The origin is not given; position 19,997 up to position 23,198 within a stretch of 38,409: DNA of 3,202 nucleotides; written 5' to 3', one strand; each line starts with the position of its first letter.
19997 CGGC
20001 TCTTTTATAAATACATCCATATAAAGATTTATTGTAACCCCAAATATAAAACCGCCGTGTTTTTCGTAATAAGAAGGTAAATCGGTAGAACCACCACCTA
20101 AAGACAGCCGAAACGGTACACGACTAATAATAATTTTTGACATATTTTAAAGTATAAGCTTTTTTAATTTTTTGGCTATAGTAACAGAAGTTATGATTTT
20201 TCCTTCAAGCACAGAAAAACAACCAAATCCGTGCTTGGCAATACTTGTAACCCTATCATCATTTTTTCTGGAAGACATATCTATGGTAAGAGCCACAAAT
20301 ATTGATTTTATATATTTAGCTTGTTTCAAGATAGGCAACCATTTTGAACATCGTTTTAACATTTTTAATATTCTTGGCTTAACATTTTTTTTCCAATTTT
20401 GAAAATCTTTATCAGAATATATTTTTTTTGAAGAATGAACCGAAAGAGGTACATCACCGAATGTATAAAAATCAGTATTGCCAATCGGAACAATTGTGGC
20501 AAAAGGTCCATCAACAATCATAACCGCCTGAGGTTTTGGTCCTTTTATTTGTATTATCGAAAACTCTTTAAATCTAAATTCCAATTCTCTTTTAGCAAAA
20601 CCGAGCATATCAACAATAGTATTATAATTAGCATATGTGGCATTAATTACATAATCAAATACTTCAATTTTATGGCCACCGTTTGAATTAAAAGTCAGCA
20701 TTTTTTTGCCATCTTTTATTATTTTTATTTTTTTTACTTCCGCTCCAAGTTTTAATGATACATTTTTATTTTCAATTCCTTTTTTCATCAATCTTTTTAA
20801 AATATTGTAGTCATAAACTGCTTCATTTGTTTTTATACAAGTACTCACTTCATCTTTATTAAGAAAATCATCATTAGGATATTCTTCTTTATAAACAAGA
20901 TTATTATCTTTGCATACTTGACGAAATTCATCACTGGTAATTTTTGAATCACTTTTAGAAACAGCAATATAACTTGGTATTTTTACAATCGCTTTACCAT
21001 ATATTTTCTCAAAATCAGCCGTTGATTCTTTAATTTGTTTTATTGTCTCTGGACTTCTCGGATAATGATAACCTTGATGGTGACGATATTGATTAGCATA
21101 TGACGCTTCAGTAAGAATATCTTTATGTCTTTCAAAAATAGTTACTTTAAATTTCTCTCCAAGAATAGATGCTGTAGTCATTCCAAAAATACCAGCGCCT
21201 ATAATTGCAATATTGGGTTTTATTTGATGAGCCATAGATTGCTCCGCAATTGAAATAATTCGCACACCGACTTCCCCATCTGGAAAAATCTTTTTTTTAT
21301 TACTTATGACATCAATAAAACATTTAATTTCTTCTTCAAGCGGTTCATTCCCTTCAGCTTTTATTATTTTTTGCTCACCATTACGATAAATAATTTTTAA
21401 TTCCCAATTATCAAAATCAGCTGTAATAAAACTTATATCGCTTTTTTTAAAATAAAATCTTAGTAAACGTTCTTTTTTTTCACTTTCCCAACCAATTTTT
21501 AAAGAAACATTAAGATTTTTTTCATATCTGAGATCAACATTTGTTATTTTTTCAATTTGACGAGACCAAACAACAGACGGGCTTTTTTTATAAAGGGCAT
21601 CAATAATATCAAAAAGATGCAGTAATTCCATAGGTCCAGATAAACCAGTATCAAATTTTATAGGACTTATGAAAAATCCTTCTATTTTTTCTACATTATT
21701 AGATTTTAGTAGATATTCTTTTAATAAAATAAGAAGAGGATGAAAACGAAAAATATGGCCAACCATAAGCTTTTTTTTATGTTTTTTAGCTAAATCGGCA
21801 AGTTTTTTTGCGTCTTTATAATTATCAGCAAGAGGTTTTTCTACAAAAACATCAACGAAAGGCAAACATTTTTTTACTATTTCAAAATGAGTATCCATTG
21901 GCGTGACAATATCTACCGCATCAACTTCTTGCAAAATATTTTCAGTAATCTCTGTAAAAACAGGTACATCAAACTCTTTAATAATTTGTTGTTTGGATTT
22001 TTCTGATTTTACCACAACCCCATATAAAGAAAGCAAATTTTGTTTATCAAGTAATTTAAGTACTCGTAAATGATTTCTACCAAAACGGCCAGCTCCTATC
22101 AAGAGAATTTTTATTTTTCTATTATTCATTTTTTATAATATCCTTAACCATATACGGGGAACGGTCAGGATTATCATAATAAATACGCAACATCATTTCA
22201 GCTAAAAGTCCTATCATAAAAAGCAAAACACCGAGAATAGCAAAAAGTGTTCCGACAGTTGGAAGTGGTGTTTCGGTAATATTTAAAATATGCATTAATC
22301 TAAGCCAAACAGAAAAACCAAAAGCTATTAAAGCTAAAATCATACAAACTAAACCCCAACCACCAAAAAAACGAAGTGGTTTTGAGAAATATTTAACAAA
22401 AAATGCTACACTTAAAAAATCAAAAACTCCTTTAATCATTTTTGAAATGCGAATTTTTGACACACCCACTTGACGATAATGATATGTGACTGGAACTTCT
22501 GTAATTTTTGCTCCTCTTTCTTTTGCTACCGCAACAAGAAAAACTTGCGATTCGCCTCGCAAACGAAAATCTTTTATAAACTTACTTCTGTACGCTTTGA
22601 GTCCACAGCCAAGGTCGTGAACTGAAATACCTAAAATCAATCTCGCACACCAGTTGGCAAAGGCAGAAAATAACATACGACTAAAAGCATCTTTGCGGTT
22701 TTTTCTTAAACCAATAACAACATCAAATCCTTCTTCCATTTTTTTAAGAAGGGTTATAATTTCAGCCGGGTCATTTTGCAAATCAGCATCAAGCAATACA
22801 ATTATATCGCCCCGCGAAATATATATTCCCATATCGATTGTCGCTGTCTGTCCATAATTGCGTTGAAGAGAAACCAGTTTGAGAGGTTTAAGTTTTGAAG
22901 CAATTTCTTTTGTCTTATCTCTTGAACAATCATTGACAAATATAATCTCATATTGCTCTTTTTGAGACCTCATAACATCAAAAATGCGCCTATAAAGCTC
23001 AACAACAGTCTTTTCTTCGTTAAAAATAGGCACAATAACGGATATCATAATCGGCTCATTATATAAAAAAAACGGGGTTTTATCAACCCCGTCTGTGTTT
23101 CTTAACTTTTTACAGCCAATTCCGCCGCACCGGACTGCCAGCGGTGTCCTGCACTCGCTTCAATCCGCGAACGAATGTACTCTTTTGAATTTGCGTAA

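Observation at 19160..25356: Heptose-nucleotide genes interleaved with a B12-radical SAM enzyme, a polyprenyl-phosphate GT2 and a fused oxidoreductase: candidate undescribed heptose-tailoring and carrier-loading pathway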

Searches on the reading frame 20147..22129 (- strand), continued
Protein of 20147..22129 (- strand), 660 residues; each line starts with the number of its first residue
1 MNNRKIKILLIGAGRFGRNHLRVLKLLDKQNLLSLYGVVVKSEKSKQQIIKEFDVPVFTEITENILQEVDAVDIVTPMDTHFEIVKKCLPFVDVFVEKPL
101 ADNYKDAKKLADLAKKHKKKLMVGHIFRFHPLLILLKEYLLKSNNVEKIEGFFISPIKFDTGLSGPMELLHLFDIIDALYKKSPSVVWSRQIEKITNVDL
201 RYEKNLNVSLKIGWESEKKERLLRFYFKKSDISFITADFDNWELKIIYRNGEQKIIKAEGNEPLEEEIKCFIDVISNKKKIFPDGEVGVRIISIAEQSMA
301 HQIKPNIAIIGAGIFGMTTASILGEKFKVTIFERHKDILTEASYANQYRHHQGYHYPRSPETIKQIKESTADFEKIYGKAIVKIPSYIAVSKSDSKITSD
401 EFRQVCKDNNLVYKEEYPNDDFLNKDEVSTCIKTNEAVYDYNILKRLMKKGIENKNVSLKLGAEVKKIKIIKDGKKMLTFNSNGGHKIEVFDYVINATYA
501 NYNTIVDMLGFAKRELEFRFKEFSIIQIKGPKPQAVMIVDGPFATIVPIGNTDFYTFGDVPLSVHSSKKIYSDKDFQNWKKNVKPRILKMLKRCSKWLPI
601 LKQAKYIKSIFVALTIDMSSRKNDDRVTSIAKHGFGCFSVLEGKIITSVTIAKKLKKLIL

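Call 40: fold_search(model_id=the predicted structure, library=pdb)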
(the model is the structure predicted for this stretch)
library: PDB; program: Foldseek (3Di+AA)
matches with E <= 10: 1771; with E <= 0.001: 924
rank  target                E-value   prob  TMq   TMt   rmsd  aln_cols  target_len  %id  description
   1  7bvj_C                7.6e-23  1.00  0.41  0.87   2.2       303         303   23  UDP-N-acetylglucosamine 3-dehydrogenase GnnA from Acidithiobacillus ferrooxidans (P21) (released 2020-12-02)
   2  7bvj_B                1.3e-22  1.00  0.40  0.86   2.3       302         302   23  UDP-N-acetylglucosamine 3-dehydrogenase GnnA from Acidithiobacillus ferrooxidans (P21) (released 2020-12-02)
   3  7bvj_D                1.9e-22  1.00  0.41  0.87   2.3       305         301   23  UDP-N-acetylglucosamine 3-dehydrogenase GnnA from Acidithiobacillus ferrooxidans (P21) (released 2020-12-02)
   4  7bvj_A                4.5e-21  1.00  0.41  0.84   2.3       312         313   23  UDP-N-acetylglucosamine 3-dehydrogenase GnnA from Acidithiobacillus ferrooxidans (P21) (released 2020-12-02)
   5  7bvk_A                1.2e-20  1.00  0.41  0.86   2.3       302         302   24  UDP-N-acetylglucosamine 3-dehydrogenase GnnA from Acidithiobacillus ferrooxidans (P212121) (released 2020-12-02)
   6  6z3b_B                3.0e-19  1.00  0.39  0.69   3.3       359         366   18  Low resolution structure of RgNanOx (released 2020-07-22)
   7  6z3b_A                5.3e-19  1.00  0.40  0.68   3.4       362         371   17  Low resolution structure of RgNanOx (released 2020-07-22)
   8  9azo_A                8.3e-19  1.00  0.40  0.79   3.4       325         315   19  Crystal structure of CHMS Dehydrogenase PmdC from Comamonas testosteroni bound to cofactor NADP (released 2024-09-18)
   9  3rc9                  1.6e-18  1.00  0.39  0.78   3.4       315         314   17  Crystal Structure of the K102A mutant of KijD10, a 3-ketoreductase from Actinomadura kijaniata in complex with TDP-benze (released 2011-06-08)
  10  6z3c_BBB              2.2e-18  1.00  0.39  0.66   3.8       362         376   17  High resolution structure of RgNanOx (released 2020-06-03)
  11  6ktj_C                2.5e-18  1.00  0.40  0.70   4.6       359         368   15  Crystal structure of scyllo-inositol dehydrogenase R178A mutant, apo-form, from Paracoccus laeviglucosivorans (released 2019-12-25)
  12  3rc2                  2.9e-18  1.00  0.38  0.75   4.0       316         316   18  Crystal Structure of KijD10, a 3-ketoreductase from Actinomadura kijaniata in complex with TDP-benzene and NADP; open co (released 2011-06-08)
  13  6z3c_AAA              3.1e-18  1.00  0.39  0.66   4.0       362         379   17  High resolution structure of RgNanOx (released 2020-06-03)
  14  6o15_A                3.3e-18  1.00  0.39  0.69   3.5       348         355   16  Crystal structure of a putative oxidoreductase YjhC from Escherichia coli in complex with NAD(H) (released 2019-11-27)
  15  4ysh_B                3.5e-18  1.00  0.42  0.73   4.0       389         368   14  Crystal structure of glycine oxidase from Geobacillus kaustophilus (released 2016-03-23)
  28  6p9d                  8.3e-18  1.00  0.42  0.71   4.4       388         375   14  Crystal Structure of Pseudomonas aeruginosa D-Arginine Dehydrogenase Y249F variant with FAD - Yellow fraction (released 2020-06-17)
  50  6nor_E                3.3e-17  1.00  0.38  0.71   6.3       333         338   17  Crystal structure of GenD2 from gentamicin A biosynthesis in complex with NAD (released 2019-05-15)
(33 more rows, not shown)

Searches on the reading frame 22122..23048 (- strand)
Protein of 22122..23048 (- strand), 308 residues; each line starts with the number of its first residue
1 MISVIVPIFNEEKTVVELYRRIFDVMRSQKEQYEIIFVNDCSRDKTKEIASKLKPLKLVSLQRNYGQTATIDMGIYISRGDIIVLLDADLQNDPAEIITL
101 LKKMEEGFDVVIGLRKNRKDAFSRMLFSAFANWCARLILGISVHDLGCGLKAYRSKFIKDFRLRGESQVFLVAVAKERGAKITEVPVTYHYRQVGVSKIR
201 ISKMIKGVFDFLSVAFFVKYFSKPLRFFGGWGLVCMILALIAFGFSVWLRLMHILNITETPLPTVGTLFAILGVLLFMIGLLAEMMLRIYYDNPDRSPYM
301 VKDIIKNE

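Call 3: search_protein_families(library=pfam, proteins=[window:22122-23048:-], max_evalue=0.01)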
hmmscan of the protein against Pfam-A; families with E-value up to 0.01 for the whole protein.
window:22122-23048:- (308 aa): 2 families
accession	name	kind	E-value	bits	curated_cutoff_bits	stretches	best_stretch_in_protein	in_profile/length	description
PF00535.33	Glycos_transf_2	-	2.7e-28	99.4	23.3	1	3-125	1-125/168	Glycosyl transferase family 2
PF10111.15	Glyco_tranf_2_2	-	4.4e-06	26.8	27.3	1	3-102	1-104/276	Glycosyltransferase like family 2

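Call 4: search_protein_families(library=ncbifam, proteins=[window:22122-23048:-], max_evalue=0.01)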
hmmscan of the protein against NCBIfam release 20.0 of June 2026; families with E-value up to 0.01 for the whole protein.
window:22122-23048:- (308 aa): 23 families
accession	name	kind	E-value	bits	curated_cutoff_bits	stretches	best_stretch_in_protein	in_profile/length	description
NF007986.1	PRK10714.1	equivalog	4e-48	164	529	1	2-307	8-314/316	undecaprenyl-phosphate 4-deoxy-4-formamido-L-arabinose transferase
NF047588.1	GlcsyltransPgfSStrep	equivalog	7.7e-38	130.4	500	1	2-303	3-304/308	glycosyltransferase PgfS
TIGR04182.1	glyco_TIGR04182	equivalog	2.2e-26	92.9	325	1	2-290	2-286/293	S-layer glycoprotein N-glycosyltransferase AglJ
TIGR03937.1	PgaC_IcaA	equivalog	4.3e-14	52.3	422.3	1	1-107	46-153/407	poly-beta-1,6-N-acetyl-D-glucosamine synthase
NF041391.1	DPhHxTase_Halo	equivalog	8.2e-14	51.1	375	1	9-193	4-187/213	dolichyl-phosphate hexose transferase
NF058614.1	PPMAGASynPpgS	equivalog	1.4e-12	47.5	370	1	4-208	4-213/226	polyprenyl-phospho-N-acetylgalactosaminyl synthase PpgS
TIGR04283.1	glyco_like_mftF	equivalog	1.1e-11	44.8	182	1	2-136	1-130/221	TIGR04283 family arsenosugar biosynthesis glycosyltransferase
NF041875.1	EPS_EpsD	equivalog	2.6e-10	40.2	370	1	2-114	1-115/325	exopolysaccharide biosynthesis glycosyltransferase EpsD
NF010496.0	PRK13915.1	equivalog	1.4e-09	37.4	262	1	2-101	33-138/307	glucosyl-3-phosphoglycerate synthase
TIGR03111.1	glyc2_xrt_Gpos1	hypoth_equivalog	1.5e-09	37.2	363.95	1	2-109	51-161/439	TIGR03111 family XrtG-associated glycosyltransferase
NF007482.0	PRK10073.1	equivalog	1.7e-09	37.1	423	1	2-102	8-108/334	glycosyltransferase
NF047683.1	TeichurnBiosyTuaG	equivalog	2.5e-08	33.9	400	1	2-98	8-105/252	teichuronic acid biosynthesis protein TuaG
TIGR03965.1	mycofact_glyco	equivalog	2.8e-07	29.8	280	1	2-95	76-170/467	mycofactocin biosynthesis glycosyltransferase MftF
NF050050.1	ProtGlycPglI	equivalog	8.4e-07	28.6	500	1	2-114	4-118/306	GalNAc(5)-diNAcBac-PP-undecaprenol beta-1,3-glucosyltransferase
NF038302.1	EPS_HpsE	equivalog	8.2e-05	21.7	300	1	2-89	3-96/307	hormogonium polysaccharide biosynthesis glycosyltransferase HpsE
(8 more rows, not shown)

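Call 48: search_solved_structures(query=window:22122-23048:-, max_evalue=0.001)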
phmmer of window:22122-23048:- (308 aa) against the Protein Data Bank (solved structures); distinct sequences matched with E-value up to 0.001: 12.
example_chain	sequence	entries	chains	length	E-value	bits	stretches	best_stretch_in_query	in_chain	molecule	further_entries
9bhc_C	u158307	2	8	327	2.7e-40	141.7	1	2-306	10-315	Undecaprenyl-phosphate 4-deoxy-4-formamido-L-arabinose transferase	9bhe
8vxh_A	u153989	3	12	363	4e-40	141.1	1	2-306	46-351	Undecaprenyl-phosphate 4-deoxy-4-formamido-L-arabinose transferase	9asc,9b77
9hwj_A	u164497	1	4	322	3.1e-39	138.2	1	2-306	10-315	Undecaprenyl-phosphate 4-deoxy-4-formamido-L-arabinose transferase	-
9nye_A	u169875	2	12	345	6.6e-23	84.6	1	2-304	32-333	Glycosyltransferase sll0501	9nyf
5ekp_C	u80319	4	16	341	6.7e-23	84.6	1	2-304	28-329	Uncharacterized glycosyltransferase sll0501 | Glycosyltransferase sll0501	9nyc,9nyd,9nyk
5eke_A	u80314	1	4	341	6.8e-23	84.6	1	2-304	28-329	Uncharacterized glycosyltransferase sll0501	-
5mlz_A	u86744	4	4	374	5.5e-20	75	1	2-216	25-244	Dolichol monophosphate mannose synthase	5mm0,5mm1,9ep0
6p61_A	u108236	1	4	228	1e-11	47.8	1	2-168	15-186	Glycosyltransferase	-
5tze_C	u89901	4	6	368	5.7e-06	29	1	2-90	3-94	Glycosyl transferase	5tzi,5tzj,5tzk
5tz8_A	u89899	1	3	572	1.1e-05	28.1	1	2-89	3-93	Glycosyl transferase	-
5hea_A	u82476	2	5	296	6.7e-05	25.5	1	1-91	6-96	Putative glycosyltransferase (GalT1)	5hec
9jma_A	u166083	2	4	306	0.00029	23.4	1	1-111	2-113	GalNAc(5)-diNAcBac-PP-undecaprenol beta-1,3-glucosyltransferase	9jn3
